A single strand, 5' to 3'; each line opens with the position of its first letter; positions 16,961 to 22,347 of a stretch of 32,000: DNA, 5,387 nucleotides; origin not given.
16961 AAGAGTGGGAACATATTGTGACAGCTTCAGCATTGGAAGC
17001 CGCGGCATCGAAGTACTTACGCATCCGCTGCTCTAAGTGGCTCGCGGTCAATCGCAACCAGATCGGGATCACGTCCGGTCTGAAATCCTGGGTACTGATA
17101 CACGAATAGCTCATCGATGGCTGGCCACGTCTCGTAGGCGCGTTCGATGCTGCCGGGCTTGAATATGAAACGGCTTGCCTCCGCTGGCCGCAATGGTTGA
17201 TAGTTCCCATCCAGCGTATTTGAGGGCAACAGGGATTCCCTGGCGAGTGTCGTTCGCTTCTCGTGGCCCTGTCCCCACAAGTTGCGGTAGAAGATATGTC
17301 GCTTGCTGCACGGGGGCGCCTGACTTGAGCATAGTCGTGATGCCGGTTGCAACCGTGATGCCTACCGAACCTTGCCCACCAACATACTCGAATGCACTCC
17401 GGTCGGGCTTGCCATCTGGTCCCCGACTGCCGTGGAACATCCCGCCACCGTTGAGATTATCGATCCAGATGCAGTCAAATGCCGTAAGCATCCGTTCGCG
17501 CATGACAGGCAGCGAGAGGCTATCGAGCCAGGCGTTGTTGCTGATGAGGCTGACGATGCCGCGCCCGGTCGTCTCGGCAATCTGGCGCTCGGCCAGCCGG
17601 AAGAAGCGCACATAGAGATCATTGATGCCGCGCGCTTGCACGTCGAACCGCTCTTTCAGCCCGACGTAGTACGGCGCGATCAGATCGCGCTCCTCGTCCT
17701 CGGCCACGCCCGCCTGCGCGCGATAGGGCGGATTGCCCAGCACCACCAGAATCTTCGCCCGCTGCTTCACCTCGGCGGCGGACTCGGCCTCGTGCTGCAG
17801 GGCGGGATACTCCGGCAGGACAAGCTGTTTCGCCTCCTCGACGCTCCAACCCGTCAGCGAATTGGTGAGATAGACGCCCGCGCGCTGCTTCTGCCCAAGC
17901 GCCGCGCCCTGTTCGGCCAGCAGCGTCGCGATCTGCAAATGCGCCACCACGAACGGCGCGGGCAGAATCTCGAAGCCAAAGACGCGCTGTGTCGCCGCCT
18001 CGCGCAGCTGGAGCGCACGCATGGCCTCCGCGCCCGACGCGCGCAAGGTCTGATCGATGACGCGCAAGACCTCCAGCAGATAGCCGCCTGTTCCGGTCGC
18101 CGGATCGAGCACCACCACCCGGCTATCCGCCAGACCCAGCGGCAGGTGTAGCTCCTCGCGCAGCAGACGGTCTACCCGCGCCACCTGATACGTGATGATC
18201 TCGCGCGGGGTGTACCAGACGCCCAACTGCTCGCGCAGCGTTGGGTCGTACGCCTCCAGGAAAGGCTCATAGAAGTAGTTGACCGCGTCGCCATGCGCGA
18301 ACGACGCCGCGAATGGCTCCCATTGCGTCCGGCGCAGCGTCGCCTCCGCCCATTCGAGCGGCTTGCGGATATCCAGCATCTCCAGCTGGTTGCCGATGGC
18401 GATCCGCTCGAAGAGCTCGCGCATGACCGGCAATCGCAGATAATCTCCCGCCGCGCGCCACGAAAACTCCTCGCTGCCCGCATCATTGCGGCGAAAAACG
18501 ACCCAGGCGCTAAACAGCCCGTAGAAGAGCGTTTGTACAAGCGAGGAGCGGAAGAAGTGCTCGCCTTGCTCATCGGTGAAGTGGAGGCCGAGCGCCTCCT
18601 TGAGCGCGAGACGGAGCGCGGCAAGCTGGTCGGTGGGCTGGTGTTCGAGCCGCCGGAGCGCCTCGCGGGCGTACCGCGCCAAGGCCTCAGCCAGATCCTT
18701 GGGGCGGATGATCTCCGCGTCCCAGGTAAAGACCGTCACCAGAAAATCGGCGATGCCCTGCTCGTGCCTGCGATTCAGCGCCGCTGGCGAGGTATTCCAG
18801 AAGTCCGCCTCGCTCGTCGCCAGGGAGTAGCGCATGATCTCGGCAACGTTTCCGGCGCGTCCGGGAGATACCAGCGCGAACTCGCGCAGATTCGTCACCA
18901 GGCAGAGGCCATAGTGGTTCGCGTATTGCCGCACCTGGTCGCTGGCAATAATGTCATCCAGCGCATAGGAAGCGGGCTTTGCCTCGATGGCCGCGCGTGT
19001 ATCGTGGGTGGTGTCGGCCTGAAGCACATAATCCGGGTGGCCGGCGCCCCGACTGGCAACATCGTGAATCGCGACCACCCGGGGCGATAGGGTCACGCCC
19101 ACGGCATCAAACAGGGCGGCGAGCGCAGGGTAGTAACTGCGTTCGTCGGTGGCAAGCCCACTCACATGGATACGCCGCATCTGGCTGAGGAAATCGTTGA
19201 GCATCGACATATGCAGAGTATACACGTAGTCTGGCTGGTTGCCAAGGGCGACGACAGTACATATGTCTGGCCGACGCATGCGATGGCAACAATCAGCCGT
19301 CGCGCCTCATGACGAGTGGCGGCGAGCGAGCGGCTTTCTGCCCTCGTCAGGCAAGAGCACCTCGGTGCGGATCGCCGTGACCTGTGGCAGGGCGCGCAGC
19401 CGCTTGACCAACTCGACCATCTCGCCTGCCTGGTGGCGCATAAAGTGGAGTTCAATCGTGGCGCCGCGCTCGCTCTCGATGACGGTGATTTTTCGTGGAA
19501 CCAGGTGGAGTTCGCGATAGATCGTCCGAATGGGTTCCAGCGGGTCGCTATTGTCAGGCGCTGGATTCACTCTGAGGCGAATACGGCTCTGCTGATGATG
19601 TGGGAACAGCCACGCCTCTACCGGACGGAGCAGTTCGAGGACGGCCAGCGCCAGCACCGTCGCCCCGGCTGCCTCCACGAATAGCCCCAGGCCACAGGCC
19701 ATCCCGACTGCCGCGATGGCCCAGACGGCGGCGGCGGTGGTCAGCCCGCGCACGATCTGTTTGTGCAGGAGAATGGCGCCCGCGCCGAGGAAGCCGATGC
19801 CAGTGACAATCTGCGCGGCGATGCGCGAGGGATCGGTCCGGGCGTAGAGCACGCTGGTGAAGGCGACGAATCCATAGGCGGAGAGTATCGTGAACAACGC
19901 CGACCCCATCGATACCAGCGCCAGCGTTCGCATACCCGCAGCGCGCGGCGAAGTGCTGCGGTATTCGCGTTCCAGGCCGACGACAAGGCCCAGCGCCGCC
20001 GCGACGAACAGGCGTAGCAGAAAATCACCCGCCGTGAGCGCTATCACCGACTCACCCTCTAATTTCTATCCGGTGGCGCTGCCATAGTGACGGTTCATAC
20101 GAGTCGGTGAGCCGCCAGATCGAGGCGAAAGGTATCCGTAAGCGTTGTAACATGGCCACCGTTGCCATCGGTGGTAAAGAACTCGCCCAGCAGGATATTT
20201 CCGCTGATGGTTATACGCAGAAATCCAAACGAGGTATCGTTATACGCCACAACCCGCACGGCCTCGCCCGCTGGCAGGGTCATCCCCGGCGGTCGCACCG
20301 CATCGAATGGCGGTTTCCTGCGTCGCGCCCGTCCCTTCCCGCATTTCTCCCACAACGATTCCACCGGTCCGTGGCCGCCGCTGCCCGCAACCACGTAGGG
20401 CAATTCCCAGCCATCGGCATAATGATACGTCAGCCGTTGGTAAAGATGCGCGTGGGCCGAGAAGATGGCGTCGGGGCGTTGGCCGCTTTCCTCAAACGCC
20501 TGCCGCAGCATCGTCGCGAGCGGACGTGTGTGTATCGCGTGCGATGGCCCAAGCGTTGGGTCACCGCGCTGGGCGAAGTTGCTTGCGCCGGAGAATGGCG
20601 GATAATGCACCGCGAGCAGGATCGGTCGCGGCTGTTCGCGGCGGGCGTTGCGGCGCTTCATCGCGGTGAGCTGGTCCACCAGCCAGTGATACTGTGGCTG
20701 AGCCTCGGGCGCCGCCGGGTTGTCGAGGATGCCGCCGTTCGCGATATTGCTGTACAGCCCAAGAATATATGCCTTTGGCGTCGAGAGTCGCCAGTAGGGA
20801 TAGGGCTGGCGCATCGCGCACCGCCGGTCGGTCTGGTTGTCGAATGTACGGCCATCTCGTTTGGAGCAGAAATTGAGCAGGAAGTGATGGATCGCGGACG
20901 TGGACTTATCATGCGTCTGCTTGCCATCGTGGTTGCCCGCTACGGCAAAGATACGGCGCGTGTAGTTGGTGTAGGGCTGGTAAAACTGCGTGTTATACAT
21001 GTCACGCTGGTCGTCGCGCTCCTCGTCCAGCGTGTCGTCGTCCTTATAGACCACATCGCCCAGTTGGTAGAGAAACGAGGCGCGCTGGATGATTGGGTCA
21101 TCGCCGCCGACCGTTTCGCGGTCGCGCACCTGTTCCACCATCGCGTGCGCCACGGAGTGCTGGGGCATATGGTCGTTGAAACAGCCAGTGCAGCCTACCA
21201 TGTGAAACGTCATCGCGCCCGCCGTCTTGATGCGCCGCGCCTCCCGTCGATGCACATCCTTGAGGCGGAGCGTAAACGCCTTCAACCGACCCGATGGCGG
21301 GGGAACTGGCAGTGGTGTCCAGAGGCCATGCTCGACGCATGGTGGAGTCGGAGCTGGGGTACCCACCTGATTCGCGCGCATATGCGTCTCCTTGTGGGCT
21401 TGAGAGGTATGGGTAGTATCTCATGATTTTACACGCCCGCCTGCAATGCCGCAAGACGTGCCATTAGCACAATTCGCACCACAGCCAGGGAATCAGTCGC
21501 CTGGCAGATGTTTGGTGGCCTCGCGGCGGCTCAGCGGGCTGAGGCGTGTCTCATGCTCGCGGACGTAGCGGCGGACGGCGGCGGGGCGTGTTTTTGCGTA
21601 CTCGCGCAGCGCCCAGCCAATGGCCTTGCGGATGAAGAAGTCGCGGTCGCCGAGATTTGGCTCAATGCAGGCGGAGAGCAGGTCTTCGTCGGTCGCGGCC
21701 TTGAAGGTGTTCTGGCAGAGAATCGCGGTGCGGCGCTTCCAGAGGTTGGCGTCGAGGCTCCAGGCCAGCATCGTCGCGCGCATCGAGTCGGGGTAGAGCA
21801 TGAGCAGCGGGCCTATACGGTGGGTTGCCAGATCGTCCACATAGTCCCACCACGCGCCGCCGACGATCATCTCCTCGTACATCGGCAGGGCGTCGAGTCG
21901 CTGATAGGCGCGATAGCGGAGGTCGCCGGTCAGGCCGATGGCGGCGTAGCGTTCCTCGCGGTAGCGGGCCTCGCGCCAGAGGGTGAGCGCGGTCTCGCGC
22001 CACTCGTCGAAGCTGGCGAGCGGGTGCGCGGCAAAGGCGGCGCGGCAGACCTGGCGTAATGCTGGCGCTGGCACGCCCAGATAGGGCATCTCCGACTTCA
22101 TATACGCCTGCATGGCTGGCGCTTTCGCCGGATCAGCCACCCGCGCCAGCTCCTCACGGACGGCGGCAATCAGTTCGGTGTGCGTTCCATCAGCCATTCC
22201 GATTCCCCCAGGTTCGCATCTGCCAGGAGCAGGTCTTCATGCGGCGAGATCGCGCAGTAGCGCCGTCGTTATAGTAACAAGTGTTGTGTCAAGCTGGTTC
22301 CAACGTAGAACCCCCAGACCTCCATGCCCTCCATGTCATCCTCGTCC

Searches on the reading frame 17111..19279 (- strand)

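Call 71: search_protein_families(library=pfam, proteins=[window:17111-19279:-], max_evalue=0.001)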
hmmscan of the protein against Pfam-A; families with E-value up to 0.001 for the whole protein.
window:17111-19279:- (722 aa): 2 families
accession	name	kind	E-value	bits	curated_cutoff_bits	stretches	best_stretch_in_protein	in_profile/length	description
PF02384.22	N6_Mtase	-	1.6e-07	31.4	20.4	1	331-450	4-97/311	N-6 DNA Methylase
PF07669.17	Eco57I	-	4.9e-07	30.4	25.3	1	498-611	62-167/171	Eco57I restriction-modification methylase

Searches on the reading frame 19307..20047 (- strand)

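Call 71: search_protein_families(library=pfam, proteins=[window:19307-20047:-], max_evalue=0.001)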
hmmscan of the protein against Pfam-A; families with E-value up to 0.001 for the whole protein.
window:19307-20047:- (246 aa): 1 family
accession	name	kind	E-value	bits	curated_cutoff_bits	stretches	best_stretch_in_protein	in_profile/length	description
PF02308.21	MgtC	-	7.9e-37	126.7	31.4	1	13-145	1-120/121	MgtC family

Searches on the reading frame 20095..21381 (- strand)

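Call 71: search_protein_families(library=pfam, proteins=[window:20095-21381:-], max_evalue=0.001)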
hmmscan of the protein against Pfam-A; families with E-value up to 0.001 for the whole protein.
window:20095-21381:- (428 aa): 1 family
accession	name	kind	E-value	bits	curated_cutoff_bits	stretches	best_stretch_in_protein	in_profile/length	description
PF00149.33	Metallophos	-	4.9e-06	27.5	21.5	1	99-313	29-190/191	Calcineurin-like phosphoesterase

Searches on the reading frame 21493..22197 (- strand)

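Call 71: search_protein_families(library=pfam, proteins=[window:21493-22197:-], max_evalue=0.001)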
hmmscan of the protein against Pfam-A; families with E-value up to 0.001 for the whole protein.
window:21493-22197:- (234 aa): 1 family
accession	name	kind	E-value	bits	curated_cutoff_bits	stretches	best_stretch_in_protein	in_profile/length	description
PF08713.17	DNA_alkylation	-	4.1e-65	219.9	21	1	13-231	1-213/213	DNA alkylation repair enzyme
